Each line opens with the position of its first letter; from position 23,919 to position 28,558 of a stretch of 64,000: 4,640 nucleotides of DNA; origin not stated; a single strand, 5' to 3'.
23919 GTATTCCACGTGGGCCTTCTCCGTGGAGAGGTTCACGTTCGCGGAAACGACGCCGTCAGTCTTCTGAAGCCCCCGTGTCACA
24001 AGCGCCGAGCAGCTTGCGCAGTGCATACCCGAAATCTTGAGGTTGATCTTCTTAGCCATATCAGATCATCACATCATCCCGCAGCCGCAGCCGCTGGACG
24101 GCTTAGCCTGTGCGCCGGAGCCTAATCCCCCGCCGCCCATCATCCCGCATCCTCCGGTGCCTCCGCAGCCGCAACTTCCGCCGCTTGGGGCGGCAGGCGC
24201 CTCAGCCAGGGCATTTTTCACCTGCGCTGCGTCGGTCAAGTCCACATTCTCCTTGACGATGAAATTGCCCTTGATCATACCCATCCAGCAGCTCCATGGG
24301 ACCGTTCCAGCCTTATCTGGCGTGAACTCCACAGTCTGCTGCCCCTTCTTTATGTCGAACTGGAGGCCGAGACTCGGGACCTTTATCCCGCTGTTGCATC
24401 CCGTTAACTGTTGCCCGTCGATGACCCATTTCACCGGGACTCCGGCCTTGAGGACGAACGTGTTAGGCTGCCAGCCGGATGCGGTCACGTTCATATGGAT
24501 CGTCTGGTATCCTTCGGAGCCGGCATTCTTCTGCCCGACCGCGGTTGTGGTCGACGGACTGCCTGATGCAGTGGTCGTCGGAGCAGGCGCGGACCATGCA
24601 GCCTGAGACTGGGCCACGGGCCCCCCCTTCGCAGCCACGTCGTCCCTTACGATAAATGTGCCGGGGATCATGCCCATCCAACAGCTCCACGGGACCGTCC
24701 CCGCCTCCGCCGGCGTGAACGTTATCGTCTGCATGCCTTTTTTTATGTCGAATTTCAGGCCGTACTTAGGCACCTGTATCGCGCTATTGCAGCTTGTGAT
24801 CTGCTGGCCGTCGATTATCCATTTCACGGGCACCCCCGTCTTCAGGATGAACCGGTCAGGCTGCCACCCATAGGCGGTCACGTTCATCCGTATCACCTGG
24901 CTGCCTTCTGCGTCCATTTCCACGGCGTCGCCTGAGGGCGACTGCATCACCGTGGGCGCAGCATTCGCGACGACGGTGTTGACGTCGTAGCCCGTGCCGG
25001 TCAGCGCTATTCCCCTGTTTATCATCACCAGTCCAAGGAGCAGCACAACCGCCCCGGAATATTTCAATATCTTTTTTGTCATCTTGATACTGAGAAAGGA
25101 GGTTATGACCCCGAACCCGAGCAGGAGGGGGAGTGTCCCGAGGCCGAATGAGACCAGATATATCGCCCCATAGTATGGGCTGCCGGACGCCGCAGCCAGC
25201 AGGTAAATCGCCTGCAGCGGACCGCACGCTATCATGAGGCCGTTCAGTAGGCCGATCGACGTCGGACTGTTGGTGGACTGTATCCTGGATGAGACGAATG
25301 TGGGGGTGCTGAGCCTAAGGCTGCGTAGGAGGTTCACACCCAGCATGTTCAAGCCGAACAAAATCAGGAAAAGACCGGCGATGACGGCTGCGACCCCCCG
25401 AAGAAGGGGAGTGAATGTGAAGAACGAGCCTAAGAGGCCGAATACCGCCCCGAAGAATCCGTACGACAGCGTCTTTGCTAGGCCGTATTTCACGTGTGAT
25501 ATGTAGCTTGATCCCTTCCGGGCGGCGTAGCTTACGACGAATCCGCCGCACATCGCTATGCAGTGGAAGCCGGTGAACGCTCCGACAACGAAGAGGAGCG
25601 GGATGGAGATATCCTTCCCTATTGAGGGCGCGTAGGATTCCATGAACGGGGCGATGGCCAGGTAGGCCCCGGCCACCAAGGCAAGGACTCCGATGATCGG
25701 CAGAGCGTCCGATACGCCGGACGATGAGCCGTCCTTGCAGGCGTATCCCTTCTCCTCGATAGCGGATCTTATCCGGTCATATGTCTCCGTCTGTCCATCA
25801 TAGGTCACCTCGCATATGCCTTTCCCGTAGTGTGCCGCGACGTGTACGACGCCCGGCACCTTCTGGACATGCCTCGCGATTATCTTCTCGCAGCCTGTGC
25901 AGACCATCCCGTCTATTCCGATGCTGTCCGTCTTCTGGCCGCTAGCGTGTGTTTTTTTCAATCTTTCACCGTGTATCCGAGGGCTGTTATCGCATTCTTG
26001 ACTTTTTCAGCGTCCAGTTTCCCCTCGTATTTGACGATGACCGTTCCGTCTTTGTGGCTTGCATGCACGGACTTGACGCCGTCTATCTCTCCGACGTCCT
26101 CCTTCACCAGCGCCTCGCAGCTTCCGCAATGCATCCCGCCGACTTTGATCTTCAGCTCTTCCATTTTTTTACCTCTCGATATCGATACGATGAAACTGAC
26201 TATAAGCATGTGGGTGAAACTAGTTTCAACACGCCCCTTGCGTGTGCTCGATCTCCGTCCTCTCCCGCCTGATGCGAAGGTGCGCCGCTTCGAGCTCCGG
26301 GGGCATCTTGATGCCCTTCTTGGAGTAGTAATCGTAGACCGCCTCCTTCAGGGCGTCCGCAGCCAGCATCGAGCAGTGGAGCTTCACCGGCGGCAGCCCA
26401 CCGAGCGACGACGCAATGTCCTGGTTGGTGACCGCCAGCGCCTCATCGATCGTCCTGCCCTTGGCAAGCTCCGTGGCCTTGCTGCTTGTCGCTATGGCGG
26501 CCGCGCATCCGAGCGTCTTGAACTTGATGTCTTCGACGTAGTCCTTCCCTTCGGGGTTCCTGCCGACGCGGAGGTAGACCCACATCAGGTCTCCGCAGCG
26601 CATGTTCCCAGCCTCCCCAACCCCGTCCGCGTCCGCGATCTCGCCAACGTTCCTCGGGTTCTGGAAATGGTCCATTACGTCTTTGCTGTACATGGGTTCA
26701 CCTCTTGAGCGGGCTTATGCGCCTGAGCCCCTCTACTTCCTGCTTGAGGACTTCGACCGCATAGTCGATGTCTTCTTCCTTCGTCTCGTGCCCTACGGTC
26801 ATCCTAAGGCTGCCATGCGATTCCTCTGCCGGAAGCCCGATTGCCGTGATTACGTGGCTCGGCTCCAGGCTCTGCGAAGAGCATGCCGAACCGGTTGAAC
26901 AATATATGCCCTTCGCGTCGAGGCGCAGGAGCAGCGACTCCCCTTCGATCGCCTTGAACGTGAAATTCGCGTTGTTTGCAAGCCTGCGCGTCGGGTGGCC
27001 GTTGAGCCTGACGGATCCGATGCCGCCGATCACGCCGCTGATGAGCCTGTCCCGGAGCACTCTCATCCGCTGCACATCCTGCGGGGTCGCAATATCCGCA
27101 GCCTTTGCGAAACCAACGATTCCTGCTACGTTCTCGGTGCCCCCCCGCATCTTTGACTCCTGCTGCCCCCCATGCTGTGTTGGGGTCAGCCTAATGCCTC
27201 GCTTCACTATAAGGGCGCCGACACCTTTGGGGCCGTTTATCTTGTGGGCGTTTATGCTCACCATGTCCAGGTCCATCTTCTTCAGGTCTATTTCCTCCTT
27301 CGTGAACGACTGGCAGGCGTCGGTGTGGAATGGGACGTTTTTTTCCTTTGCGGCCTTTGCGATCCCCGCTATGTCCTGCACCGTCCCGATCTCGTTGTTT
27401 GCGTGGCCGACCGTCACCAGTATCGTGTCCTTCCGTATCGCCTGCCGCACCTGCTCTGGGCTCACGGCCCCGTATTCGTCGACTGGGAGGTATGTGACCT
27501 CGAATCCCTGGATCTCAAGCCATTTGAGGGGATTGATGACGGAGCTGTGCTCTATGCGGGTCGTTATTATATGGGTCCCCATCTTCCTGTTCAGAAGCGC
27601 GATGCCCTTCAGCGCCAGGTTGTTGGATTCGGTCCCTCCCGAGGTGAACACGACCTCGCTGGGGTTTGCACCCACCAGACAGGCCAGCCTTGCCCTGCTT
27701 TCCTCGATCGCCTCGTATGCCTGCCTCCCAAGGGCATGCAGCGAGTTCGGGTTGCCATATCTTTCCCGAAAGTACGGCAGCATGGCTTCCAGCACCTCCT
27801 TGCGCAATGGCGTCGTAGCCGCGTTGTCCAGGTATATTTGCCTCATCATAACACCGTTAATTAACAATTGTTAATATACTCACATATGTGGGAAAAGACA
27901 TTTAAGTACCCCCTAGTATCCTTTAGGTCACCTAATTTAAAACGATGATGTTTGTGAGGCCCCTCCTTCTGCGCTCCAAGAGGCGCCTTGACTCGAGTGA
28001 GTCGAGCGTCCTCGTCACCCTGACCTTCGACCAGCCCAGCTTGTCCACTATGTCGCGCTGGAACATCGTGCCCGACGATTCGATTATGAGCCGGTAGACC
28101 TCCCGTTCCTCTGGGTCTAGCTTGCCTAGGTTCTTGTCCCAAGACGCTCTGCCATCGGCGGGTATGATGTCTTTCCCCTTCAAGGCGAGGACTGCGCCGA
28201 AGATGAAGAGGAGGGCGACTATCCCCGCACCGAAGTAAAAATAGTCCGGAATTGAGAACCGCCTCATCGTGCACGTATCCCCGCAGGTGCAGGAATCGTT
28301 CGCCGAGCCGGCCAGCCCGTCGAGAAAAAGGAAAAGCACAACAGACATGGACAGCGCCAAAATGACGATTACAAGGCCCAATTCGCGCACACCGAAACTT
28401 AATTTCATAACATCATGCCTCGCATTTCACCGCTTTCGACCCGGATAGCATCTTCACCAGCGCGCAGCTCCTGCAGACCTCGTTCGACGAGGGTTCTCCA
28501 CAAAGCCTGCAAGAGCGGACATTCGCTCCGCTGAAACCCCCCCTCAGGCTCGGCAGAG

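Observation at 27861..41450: Recurrent near-palindromic box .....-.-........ at four sulfur-metabolism promoters (candidate new regulon)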

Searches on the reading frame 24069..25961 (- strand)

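Call 8: search_protein_families(library=pfam, proteins=[window:24069-25961:-])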
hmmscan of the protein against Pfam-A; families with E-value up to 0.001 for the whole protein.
window:24069-25961:- (630 aa): 3 families
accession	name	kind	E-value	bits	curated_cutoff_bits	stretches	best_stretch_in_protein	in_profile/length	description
PF13386.12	DsbD_2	-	1.3e-38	133.3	24.9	1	123-311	2-198/199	Cytochrome C biogenesis protein transmembrane region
PF13473.12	Cupredoxin_1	-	4.5e-13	49.6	27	1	475-569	10-104/104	Cupredoxin-like domain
PF00403.32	HMA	-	1.1e-08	35.8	24.8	1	16-73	4-61/62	Heavy-metal-associated domain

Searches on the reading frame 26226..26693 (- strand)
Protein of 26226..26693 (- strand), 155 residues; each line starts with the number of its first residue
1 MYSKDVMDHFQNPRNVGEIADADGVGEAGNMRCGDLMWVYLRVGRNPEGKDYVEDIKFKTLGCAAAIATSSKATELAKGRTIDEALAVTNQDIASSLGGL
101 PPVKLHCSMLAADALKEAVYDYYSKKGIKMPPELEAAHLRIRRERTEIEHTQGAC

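Call 8: search_protein_families(library=pfam, proteins=[window:26226-26693:-])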
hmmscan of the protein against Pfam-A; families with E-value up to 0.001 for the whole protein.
window:26226-26693:- (155 aa): 1 family
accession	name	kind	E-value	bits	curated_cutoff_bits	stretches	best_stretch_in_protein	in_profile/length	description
PF01592.21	NifU_N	-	1.6e-44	151.6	22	1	1-126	1-124/127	NifU-like N terminal domain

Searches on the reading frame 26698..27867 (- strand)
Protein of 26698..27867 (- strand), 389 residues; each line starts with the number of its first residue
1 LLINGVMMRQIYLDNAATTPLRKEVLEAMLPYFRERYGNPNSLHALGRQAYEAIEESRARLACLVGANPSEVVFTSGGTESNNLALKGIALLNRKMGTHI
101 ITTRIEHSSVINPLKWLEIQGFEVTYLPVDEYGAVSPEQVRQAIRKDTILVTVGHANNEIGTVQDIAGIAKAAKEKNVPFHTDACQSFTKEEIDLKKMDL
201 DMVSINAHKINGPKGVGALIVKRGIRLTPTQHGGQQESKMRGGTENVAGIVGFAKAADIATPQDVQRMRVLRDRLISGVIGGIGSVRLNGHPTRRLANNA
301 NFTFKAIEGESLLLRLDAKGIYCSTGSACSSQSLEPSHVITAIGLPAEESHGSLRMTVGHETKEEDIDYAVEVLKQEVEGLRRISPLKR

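Call 7: search_protein_families(library=ncbifam, proteins=[window:26698-27867:-])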
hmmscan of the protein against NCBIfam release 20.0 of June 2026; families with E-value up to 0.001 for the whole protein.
window:26698-27867:- (389 aa): 25 families
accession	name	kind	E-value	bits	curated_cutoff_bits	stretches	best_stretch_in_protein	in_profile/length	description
TIGR03402.1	FeS_nifS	equivalog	2.7e-150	500.4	530.75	1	11-387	1-379/379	cysteine desulfurase NifS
NF010611.0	PRK14012.1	equivalog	1.6e-122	409.3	548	1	8-387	4-388/406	IscS subfamily cysteine desulfurase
TIGR02006.1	IscS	equivalog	2.2e-120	402.4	643.2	1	8-387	2-384/402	IscS subfamily cysteine desulfurase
TIGR03235.1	DNA_S_dndA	equivalog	5.5e-114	381.1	480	1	12-357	1-352/353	cysteine desulfurase DndA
TIGR03403.1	nifS_epsilon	equivalog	1e-98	330.7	587.7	1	11-385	1-380/382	NifS family cysteine desulfurase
NF002806.0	PRK02948.1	subfamily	1.3e-94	317.3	304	1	11-376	2-370/381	IscS subfamily cysteine desulfurase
TIGR01977.1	am_tr_V_EF2568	hypoth_equivalog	2.5e-52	178.2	377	1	11-375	1-374/376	cysteine desulfurase family protein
TIGR01979.1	sufS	subfamily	4.2e-52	177.4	475.1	1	9-376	18-397/403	SufS family cysteine desulfurase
NF040779.1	Sec_lyase_SclA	exception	7.7e-35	120.5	525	1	11-376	1-375/378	selenocysteine lyase SclA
NF041166.1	f2_encap_cargo1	exception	4.1e-34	118.7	800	1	10-331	246-588/623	family 2A encapsulin nanocompartment cargo protein cysteine desulfurase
NF006791.0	PRK09295.1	equivalog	4.4e-30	105.1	661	1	11-234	25-253/406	cysteine desulfurase SufS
TIGR01976.1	am_tr_V_VC1184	hypoth_equivalog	7.6e-30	104.5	352.35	1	9-276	18-291/401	cysteine desulfurase-like protein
NF008126.0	PRK10874.1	equivalog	7.9e-27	94.4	607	1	9-379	19-397/401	cysteine desulfurase CsdA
TIGR03392.1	FeS_syn_CsdA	equivalog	2e-25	89.8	493.6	1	9-378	16-393/398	cysteine desulfurase CsdA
TIGR04343.1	egtE_PLP_lyase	equivalog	9.3e-22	77.3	400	1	48-256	50-260/370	ergothioneine biosynthesis PLP-dependent enzyme EgtE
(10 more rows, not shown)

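Call 60: find_related_loci(query=A5, collection=metagenome_contigs, flank=1500)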
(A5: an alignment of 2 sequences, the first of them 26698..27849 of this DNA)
Query A5 (383 aa) in metagenome_contigs; peptide patterns used: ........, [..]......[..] (x = any residue, [..] = any of these).
600 stretches matched a pattern (row limit reached: there are more); 570 encode a relative of the query (tblastn E <= 1e-3); the best 80 are kept; 80 distinct loci.
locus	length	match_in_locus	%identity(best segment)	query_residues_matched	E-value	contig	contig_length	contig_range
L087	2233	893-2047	61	4-382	2e-166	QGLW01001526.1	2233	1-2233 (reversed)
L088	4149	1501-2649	54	2-381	3e-138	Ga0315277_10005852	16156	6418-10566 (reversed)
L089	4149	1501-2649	53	1-381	1e-136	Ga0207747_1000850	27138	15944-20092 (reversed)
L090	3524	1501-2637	54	2-382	4e-133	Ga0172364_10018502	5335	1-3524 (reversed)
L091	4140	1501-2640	52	2-381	3e-130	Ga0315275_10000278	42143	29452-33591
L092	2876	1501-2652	51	1-381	2e-129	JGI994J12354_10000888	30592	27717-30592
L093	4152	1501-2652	53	1-381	1e-126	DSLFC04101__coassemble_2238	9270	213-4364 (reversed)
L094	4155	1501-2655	52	1-381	1e-125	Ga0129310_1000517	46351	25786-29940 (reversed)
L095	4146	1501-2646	50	3-381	5e-125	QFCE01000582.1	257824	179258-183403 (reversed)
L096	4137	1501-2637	52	5-381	3e-125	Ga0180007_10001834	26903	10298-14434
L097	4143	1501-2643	52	4-381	1e-124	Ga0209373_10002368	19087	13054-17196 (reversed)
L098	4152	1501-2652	51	1-381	4e-124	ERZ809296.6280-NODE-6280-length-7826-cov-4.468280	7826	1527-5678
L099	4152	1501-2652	51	1-381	3e-124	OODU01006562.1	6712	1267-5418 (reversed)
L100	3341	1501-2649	50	1-381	1e-125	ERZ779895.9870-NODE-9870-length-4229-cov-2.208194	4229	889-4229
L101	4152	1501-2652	51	1-381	6e-124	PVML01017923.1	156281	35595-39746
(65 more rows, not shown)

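Call 62: find_homologous_proteins(query=window:26698-27849:-, max_evalue=1e-100)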
Query window:26698-27849:- (383 aa): 7225 proteins with E <= 1e-100 among 8000 candidates; the best 120 are listed.
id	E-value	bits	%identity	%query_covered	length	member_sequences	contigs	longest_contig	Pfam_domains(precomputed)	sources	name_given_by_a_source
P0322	4.1e-249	844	100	100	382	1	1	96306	PF00266.26,PF01212.28,PF01041.24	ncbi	ncbi:MAG: cysteine desulfurase family protein [Candidatus Altiarchaeota archaeon]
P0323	1.0e-179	615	71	100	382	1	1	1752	PF00266.26,PF01212.28,PF01041.24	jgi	jgi:cysteine desulfurase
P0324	2.5e-170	584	69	100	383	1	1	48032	PF00266.26,PF01212.28,PF01041.24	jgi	jgi:cysteine desulfurase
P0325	4.5e-163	561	65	99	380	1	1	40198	PF00155.28,PF00266.26,PF01041.24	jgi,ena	-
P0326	1.2e-161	556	65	100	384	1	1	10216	PF00266.26,PF01212.28,PF01041.24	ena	-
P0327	9.7e-159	546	65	100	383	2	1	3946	PF00266.26,PF01212.28,PF01041.24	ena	-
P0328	2.0e-157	542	64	99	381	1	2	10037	PF00266.26,PF01212.28,PF01041.24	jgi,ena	-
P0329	3.4e-155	535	62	100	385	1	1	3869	PF00266.26,PF01212.28,PF01041.24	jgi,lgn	jgi:cysteine desulfurase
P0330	1.5e-154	532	63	99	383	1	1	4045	PF00266.26,PF01212.28,PF01041.24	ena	-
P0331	5.3e-154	531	61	99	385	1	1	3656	PF00155.28,PF00266.26,PF01212.28,PF01041.24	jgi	jgi:cysteine desulfurase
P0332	1.5e-153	529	61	99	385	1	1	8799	PF00155.28,PF00266.26,PF01212.28,PF01041.24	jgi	jgi:cysteine desulfurase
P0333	1.6e-153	529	64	99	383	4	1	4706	PF00155.28,PF00266.26,PF01212.28,PF01041.24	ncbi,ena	-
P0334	2.0e-153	529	62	99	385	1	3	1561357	PF00155.28,PF00266.26,PF01212.28,PF01041.24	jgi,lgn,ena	jgi:cysteine desulfurase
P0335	3.2e-153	528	62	100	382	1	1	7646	PF00266.26,PF01212.28,PF01041.24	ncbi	ncbi:MAG: cysteine desulfurase family protein [Candidatus Altiarchaeota archaeon]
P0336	5.3e-153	527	63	100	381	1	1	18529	PF00266.26,PF01212.28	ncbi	-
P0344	7.7e-151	520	62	99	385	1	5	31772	PF00155.28,PF00266.26,PF01212.28,PF01041.24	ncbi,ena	-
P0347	1.2e-150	520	62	99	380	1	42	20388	PF00266.26,PF01212.28,PF01041.24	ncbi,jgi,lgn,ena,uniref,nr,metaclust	ncbi:MAG: cysteine desulfurase [Candidatus Altiarchaeum hamiconexum]|uniref:cysteine desulfurase n=1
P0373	6.1e-147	507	61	99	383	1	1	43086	PF00155.28,PF00266.26,PF01212.28,PF01041.24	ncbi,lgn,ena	-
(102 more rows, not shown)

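Call 63: find_encoding_contigs(protein=P0324, flank=4000, max_places=1)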
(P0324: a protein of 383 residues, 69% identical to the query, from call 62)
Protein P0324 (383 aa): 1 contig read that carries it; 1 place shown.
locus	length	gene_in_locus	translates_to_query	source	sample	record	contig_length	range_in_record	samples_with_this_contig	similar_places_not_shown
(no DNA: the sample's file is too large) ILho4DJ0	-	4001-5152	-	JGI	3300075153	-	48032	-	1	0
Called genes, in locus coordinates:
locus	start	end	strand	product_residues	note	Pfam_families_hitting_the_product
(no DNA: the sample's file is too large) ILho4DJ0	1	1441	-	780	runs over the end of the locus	-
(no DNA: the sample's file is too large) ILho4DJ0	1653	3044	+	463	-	PF01406:tRNA-synt_1e, PF01921:tRNA-synt_1f (faint), PF09334:tRNA-synt_1g, PF00133:tRNA-synt_1, PF09334:tRNA-synt_1g (weak), PF09190:DALR_2, PF23493:CysS_C (faint)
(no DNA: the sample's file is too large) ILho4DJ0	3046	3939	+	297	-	PF03054:tRNA_Me_trans, PF01171:ATP_bind_3, PF01507:PAPS_reduct (weak), PF06508:QueC (faint)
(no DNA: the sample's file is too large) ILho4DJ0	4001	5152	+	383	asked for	PF00266:Aminotran_5, PF01212:Beta_elim_lyase (faint), PF01041:DegT_DnrJ_EryC1 (weak)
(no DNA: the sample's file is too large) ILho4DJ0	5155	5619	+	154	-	PF01592:NifU_N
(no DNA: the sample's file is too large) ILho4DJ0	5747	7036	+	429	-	PF01071:GARS_A, PF02843:GARS_C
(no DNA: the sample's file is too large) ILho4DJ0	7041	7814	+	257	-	-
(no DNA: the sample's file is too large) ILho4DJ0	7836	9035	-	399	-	PF00278:Orn_DAP_Arg_deC, PF01168:Ala_racemase_N (weak), PF02784:Orn_Arg_deC_N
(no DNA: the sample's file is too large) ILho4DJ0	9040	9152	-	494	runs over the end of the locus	PF03435:Sacchrp_dh_NADP, PF16653:Sacchrp_dh_C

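Call 64: find_encoding_contigs(protein=P0325, flank=4000, max_places=1)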
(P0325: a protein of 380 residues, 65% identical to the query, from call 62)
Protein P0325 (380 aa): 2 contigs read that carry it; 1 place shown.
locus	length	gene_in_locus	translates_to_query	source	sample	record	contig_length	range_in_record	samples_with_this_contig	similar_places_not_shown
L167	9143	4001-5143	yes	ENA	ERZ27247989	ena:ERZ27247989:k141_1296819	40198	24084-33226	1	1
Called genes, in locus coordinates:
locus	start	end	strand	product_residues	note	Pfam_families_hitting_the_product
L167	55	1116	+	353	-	PF00144:Beta-lactamase (faint), PF13354:Beta-lactamase2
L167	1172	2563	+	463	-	PF01406:tRNA-synt_1e, PF01921:tRNA-synt_1f (faint), PF09334:tRNA-synt_1g, PF00133:tRNA-synt_1, PF09334:tRNA-synt_1g (weak), PF09190:DALR_2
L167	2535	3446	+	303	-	PF01171:ATP_bind_3, PF03054:tRNA_Me_trans, PF06508:QueC (weak)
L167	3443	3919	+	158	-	PF24034:DUF7343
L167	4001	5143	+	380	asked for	PF00266:Aminotran_5, PF00155:Aminotran_1_2 (weak), PF01041:DegT_DnrJ_EryC1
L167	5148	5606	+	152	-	PF01592:NifU_N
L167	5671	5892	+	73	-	PF00403:HMA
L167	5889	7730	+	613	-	PF00403:HMA, PF13386:DsbD_2, PF13473:Cupredoxin_1 (faint)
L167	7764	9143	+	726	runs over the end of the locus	PF00403:HMA, PF00122:E1-E2_ATPase, PF00702:Hydrolase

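Call 65: find_encoding_contigs(protein=P0344, flank=4000, max_places=1)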
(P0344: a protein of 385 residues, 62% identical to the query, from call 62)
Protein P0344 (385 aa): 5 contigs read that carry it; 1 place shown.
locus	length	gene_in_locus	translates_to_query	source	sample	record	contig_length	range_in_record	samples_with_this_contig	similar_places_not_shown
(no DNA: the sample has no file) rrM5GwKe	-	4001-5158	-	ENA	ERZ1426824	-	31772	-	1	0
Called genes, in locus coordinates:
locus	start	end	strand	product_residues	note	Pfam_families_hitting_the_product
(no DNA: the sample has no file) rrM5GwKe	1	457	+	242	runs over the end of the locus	PF09360:zf-CDGSH, PF06902:Fer4_19 (weak), PF09360:zf-CDGSH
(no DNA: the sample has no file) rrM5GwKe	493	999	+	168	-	PF13798:PCYCGC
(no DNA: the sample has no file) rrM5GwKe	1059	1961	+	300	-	PF02445:NadA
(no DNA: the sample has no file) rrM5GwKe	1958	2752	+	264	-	PF02110:HK, PF01256:Carb_kinase, PF08543:Phos_pyr_kin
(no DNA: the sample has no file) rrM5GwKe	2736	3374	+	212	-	PF02581:TMP-TENI, PF03060:NMO (weak)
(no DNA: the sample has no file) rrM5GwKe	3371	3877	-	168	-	PF01613:Flavin_Reduct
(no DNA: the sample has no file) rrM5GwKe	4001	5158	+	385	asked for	PF00155:Aminotran_1_2 (faint), PF00266:Aminotran_5, PF01212:Beta_elim_lyase, PF01041:DegT_DnrJ_EryC1 (weak)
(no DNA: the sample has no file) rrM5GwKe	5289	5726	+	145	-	PF01592:NifU_N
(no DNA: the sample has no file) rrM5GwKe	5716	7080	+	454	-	PF00403:HMA, PF13386:DsbD_2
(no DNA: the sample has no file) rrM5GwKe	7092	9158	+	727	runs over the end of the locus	PF00403:HMA, PF00122:E1-E2_ATPase, PF00702:Hydrolase, PF08282:Hydrolase_3 (faint)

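Call 66: find_encoding_contigs(protein=P0373, flank=4000, max_places=1)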
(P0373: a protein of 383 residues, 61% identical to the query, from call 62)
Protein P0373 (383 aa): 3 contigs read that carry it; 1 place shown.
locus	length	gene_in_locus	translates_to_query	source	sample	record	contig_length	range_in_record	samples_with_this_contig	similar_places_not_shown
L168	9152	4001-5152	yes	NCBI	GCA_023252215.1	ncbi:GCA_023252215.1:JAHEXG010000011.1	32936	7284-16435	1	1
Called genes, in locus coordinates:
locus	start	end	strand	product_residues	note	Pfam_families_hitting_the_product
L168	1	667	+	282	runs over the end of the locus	PF04072:LCM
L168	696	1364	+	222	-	PF00702:Hydrolase, PF13419:HAD_2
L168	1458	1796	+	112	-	-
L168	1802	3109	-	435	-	PF07885:Ion_trans_2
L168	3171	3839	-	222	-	PF20582:UPF0758_N, PF04002:RadC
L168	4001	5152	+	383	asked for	PF00155:Aminotran_1_2, PF00266:Aminotran_5, PF01212:Beta_elim_lyase (weak), PF01041:DegT_DnrJ_EryC1 (weak)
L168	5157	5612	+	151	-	PF01592:NifU_N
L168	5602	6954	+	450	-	PF00403:HMA, PF13386:DsbD_2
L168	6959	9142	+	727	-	PF00403:HMA, PF00122:E1-E2_ATPase, PF00702:Hydrolase, PF08282:Hydrolase_3 (faint)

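Call 74: find_encoding_contigs(protein=P0347, flank=6000, max_places=1)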
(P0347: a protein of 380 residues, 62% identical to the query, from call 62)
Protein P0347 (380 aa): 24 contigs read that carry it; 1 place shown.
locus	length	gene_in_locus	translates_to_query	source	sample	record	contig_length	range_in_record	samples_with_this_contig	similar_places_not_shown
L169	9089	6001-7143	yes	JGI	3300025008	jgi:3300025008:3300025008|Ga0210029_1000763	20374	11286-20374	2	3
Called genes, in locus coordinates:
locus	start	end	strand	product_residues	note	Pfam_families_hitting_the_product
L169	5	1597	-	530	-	-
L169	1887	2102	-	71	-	-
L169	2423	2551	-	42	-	-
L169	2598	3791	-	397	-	PF00004:AAA (faint), PF13401:AAA_22 (faint), PF21960:RCF1-5-like_lid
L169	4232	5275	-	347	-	PF00557:Peptidase_M24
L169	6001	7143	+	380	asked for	PF00266:Aminotran_5, PF01212:Beta_elim_lyase, PF01041:DegT_DnrJ_EryC1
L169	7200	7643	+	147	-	PF01592:NifU_N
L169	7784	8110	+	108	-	PF00893:Multi_Drug_Res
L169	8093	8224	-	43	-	-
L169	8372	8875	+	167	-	PF13384:HTH_23, PF13565:HTH_32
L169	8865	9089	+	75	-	?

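Call 75: find_encoding_contigs(protein=P0326, flank=5000, max_places=1)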
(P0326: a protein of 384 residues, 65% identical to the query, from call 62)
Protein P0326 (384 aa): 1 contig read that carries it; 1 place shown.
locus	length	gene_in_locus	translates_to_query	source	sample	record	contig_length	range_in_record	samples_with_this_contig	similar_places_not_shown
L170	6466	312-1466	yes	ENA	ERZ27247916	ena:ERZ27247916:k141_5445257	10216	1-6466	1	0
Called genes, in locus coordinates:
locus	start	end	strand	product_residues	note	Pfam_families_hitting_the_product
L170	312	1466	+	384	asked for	PF00266:Aminotran_5, PF01212:Beta_elim_lyase, PF01041:DegT_DnrJ_EryC1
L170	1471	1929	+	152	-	PF01592:NifU_N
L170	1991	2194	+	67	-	PF00403:HMA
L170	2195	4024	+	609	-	PF00403:HMA, PF13386:DsbD_2, PF13473:Cupredoxin_1 (weak)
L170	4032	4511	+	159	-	PF10080:FtrD-like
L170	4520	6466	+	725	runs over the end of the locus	PF00403:HMA, PF08282:Hydrolase_3 (faint), PF00122:E1-E2_ATPase, PF00702:Hydrolase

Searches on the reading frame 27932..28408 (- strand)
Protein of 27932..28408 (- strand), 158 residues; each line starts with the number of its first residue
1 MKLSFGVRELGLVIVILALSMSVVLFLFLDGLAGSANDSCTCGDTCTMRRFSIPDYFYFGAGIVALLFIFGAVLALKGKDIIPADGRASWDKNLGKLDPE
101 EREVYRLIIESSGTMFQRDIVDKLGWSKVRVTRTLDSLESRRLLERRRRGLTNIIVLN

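Call 7: search_protein_families(library=ncbifam, proteins=[window:27932-28408:-])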
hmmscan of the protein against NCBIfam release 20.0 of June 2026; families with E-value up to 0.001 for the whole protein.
window:27932-28408:- (158 aa): 0 families

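Call 77: search_protein_families(library=pfam, proteins=[window:27932-28408:-], max_evalue=0.01)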
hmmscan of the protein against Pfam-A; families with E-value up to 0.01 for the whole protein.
window:27932-28408:- (158 aa): 5 families
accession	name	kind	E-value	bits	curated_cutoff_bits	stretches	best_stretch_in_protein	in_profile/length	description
PF24034.1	DUF7343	-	1.6e-12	47.6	27.6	1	100-157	4-61/62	Domain of unknown function (DUF7343)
PF12802.13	MarR_2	-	1.2e-06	29.1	27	1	109-148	14-54/61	MarR family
PF01047.28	MarR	-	0.0007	19.9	24.6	1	108-148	11-51/59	MarR family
PF10668.15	Phage_terminase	-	0.0025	17.9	22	1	98-132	6-42/67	Phage terminase small subunit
PF13545.12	HTH_Crp_2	-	0.0051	17.2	27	1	117-156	25-61/70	Crp-like helix-turn-helix domain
